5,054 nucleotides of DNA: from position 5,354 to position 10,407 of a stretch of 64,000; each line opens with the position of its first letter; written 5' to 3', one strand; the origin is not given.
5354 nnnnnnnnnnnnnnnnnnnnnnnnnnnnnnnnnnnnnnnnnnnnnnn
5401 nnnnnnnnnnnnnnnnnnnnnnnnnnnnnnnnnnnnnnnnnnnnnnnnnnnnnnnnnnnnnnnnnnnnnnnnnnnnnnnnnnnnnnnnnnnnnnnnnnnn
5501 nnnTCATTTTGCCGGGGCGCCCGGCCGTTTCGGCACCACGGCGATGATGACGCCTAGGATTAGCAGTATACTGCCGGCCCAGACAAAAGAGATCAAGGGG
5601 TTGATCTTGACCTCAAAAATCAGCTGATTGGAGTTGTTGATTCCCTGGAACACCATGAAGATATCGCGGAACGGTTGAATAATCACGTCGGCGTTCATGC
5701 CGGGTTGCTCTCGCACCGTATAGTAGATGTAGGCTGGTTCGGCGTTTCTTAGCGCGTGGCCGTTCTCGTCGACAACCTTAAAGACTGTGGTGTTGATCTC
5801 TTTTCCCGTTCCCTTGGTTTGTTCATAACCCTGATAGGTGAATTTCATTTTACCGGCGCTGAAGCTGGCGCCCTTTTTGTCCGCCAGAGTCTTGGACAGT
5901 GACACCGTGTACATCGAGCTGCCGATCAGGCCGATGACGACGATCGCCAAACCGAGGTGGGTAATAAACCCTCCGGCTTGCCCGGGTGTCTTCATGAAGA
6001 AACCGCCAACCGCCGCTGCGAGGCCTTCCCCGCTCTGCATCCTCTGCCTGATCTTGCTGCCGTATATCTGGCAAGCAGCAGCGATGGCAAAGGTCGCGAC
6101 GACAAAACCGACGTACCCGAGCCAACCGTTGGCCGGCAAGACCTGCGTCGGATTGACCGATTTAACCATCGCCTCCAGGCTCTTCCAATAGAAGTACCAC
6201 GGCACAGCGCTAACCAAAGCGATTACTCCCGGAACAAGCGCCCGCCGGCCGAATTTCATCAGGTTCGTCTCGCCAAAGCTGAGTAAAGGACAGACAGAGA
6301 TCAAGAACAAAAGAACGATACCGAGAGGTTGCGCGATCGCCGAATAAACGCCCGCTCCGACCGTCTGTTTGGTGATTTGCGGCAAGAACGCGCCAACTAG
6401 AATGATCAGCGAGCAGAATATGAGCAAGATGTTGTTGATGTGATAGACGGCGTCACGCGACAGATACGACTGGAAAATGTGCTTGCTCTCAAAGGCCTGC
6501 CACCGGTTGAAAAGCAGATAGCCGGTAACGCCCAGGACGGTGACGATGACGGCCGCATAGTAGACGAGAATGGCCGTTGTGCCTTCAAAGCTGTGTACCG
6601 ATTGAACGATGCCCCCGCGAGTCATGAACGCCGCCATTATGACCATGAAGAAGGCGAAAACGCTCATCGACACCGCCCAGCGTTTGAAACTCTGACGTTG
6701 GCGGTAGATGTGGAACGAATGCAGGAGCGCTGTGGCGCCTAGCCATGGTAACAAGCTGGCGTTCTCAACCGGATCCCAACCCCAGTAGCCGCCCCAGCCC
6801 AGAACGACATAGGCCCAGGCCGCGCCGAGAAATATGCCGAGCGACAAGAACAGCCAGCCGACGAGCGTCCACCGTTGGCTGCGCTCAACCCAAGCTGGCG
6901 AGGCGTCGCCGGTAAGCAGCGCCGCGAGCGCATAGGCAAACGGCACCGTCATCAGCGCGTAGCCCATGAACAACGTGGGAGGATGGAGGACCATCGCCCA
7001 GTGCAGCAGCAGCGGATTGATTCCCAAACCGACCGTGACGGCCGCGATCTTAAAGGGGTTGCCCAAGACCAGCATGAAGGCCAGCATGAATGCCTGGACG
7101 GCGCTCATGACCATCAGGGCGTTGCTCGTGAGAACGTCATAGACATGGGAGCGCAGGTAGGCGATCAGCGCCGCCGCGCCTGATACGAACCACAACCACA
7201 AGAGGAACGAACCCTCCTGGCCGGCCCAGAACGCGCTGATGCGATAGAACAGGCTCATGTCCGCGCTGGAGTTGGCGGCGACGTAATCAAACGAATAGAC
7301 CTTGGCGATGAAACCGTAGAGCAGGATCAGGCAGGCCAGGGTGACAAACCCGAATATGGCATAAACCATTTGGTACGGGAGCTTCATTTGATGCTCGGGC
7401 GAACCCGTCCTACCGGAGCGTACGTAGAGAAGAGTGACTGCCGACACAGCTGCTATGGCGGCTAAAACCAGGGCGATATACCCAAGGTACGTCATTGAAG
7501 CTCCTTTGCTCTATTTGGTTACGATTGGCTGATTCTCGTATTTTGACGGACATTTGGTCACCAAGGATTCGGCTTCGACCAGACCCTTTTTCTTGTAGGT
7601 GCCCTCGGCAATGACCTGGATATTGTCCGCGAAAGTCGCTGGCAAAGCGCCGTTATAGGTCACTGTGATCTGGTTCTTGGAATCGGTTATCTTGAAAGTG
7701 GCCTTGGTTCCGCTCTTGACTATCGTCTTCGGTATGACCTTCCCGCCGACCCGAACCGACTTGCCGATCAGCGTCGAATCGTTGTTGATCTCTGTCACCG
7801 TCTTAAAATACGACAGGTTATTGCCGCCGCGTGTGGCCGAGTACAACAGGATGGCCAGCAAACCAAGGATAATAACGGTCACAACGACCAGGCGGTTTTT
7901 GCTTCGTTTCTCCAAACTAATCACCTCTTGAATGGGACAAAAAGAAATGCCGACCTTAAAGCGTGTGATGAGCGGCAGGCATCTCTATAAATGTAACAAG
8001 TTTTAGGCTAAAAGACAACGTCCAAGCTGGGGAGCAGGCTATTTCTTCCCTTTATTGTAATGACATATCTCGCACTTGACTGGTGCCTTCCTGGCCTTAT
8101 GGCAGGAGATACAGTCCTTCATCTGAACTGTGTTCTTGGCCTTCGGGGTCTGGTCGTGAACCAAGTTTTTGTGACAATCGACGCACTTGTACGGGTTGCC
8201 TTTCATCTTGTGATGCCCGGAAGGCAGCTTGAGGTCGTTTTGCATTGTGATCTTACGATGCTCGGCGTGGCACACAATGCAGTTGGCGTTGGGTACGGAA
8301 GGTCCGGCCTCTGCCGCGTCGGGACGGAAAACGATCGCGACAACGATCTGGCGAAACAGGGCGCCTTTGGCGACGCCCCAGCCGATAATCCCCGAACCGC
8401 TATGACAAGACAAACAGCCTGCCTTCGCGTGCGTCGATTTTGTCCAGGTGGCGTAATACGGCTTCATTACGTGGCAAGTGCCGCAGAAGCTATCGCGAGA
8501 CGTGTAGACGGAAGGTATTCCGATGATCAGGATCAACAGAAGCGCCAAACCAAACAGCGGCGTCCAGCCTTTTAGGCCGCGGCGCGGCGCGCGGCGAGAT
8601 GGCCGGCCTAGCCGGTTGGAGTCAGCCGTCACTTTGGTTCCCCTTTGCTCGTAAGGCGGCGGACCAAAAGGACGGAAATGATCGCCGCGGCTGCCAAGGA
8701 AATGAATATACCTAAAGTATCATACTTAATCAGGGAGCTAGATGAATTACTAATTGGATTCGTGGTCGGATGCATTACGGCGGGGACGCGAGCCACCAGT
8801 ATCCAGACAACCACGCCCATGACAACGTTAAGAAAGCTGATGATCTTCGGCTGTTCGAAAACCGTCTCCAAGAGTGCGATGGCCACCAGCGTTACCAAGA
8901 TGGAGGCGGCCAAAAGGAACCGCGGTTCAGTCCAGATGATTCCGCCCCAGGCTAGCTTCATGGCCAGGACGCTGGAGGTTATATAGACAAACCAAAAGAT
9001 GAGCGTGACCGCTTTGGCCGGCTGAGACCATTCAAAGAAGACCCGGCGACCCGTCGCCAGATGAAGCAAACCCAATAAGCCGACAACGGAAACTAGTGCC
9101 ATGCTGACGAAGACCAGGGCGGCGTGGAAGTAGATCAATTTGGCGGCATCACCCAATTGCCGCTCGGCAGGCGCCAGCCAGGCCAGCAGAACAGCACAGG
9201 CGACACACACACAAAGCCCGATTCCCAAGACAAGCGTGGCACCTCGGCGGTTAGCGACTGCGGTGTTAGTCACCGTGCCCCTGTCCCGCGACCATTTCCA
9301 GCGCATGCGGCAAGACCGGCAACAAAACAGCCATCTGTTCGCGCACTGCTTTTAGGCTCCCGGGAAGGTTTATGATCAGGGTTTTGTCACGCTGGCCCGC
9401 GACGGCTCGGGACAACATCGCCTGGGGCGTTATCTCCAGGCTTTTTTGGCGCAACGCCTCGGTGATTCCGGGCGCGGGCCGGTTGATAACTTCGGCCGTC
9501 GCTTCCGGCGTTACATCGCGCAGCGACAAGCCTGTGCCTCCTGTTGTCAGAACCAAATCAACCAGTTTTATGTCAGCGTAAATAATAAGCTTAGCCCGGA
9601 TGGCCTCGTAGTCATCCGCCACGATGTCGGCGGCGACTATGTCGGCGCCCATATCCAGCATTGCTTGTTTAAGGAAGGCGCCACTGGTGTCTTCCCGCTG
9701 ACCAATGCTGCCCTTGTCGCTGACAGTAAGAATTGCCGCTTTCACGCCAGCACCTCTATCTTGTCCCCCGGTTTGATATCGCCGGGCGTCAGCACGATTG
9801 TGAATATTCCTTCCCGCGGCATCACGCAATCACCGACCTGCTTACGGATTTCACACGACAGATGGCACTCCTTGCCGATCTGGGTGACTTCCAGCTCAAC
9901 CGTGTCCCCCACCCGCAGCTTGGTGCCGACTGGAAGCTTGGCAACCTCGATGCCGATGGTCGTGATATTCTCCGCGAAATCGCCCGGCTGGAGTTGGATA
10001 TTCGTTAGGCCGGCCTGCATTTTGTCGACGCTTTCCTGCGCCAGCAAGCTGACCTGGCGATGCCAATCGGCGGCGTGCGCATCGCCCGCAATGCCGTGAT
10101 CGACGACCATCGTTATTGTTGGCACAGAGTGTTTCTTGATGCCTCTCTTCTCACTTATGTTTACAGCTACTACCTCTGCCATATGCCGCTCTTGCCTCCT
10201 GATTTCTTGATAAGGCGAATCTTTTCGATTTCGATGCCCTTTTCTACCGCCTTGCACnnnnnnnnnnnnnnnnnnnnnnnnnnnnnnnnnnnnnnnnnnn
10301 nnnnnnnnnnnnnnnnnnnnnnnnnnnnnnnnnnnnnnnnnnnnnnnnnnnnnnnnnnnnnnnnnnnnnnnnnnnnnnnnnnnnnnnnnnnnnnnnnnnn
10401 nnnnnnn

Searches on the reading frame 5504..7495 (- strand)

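Call 34: search_protein_families(library=pfam, proteins=[window:5504-7495:-], max_evalue=0.00001)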
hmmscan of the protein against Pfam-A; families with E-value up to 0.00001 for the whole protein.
window:5504-7495:- (663 aa): 2 families
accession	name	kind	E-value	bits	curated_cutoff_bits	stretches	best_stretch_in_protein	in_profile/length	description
PF16327.10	CcmF_C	-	5.6e-33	115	28.7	1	318-654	5-321/323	Cytochrome c-type biogenesis protein CcmF C-terminal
PF01578.25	Cytochrom_C_asm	-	1.5e-32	113.4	29.9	1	90-293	1-205/212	Cytochrome C assembly protein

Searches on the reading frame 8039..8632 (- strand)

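Call 34: search_protein_families(library=pfam, proteins=[window:8039-8632:-], max_evalue=0.00001)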
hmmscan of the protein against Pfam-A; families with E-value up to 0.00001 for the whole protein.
window:8039-8632:- (197 aa): 3 families
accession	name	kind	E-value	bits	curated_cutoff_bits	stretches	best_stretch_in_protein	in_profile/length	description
PF03264.19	Cytochrom_NNT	-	6.3e-10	39.5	24.1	0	34-84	23-79/174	NapC/NirT cytochrome c family, N-terminal region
PF14522.11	Cytochrome_C7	-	2.3e-07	31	24.8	0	143-191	9-66/67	Cytochrome c7 and related cytochrome c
PF14537.11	Cytochrom_c3_2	-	5.3e-07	30.4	25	0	111-156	22-66/79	Cytochrome c3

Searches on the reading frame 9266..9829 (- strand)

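Call 5: search_protein_families(library=pfam, proteins=[window:9266-9829:-])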
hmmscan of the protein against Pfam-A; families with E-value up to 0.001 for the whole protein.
window:9266-9829:- (187 aa): 1 family
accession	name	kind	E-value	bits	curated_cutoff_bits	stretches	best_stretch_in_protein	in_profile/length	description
PF00994.29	MoCF_biosynth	-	2.3e-33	115.4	26.6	1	32-175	1-144/144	Probable molybdopterin binding domain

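Call 7: search_protein_families(library=ncbifam, proteins=[window:9266-9829:-], max_evalue=0.01)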
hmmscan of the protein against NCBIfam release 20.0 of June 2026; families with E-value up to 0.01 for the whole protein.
window:9266-9829:- (187 aa): 12 families
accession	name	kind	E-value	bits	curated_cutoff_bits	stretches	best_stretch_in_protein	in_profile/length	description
NF002947.1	PRK03604.1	equivalog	3.5e-48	164.4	285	1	27-185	144-301/301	bifunctional molybdenum cofactor biosynthesis protein MoaC/MoaB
NF006932.0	PRK09417.1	equivalog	2e-37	128.6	158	1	29-167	4-144/193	molybdopterin adenylyltransferase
TIGR00177.1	molyb_syn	domain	1e-34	119.6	85.35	1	29-170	2-146/148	molybdenum cofactor synthesis domain-containing protein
TIGR02667.1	moaB_proteo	equivalog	3.4e-29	101.6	222.4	1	29-167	5-142/163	molybdenum cofactor biosynthesis protein B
NF001813.0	PRK00549.1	equivalog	1.3e-07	31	379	1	31-119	3-89/414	competence/damage-inducible protein A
NF002291.0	PRK01215.1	equivalog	1.8e-06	27.2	293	1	30-171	5-153/264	nicotinamide mononucleotide deamidase-related protein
TIGR00200.1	cinA_nterm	subfamily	1.7e-05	23.7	243.15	1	30-126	3-97/414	CinA family nicotinamide mononucleotide deamidase-related protein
NF011068.0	PRK14498.1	equivalog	2.1e-05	22.8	534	1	41-111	206-274/647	molybdopterin biosynthesis protein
NF050098.1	MoeA_actino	exception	2.3e-05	23.4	560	1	42-100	195-251/400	molybdopterin molybdotransferase MoeA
NF002977.0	PRK03670.1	equivalog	0.00013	21.4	305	1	30-118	2-89/252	competence damage-inducible protein A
NF011067.0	PRK14497.1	equivalog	0.00045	18.9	536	1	51-107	209-263/546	putative molybdopterin biosynthesis protein MoeA/unknown domain fusion protein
NF045515.2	Glp_gephyrin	equivalog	0.0049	15.7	475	1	38-112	191-263/403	molybdotransferase-like divisome protein Glp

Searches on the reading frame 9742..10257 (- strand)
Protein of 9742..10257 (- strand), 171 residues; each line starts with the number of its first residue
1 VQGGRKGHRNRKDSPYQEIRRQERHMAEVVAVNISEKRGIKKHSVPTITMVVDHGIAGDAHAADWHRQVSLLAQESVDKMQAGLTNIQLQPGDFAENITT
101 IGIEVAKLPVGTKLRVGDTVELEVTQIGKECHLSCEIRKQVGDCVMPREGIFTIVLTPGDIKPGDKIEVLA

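Call 5: search_protein_families(library=pfam, proteins=[window:9742-10257:-])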
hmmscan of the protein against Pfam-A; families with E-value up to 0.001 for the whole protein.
window:9742-10257:- (171 aa): 1 family
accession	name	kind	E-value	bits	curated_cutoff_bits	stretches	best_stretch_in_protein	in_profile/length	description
PF03473.23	MOSC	-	7.6e-13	49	22.7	1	61-168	4-120/120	MOSC domain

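Call 7: search_protein_families(library=ncbifam, proteins=[window:9742-10257:-], max_evalue=0.01)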
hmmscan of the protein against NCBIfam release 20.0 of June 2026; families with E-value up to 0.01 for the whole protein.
window:9742-10257:- (171 aa): 1 family
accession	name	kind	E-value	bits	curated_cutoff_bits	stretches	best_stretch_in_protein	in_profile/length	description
NF011069.0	PRK14499.1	equivalog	7.4e-60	202.6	457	1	19-170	155-306/308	cyclic pyranopterin monophosphate synthase MoaC/MOSC-domain-containing protein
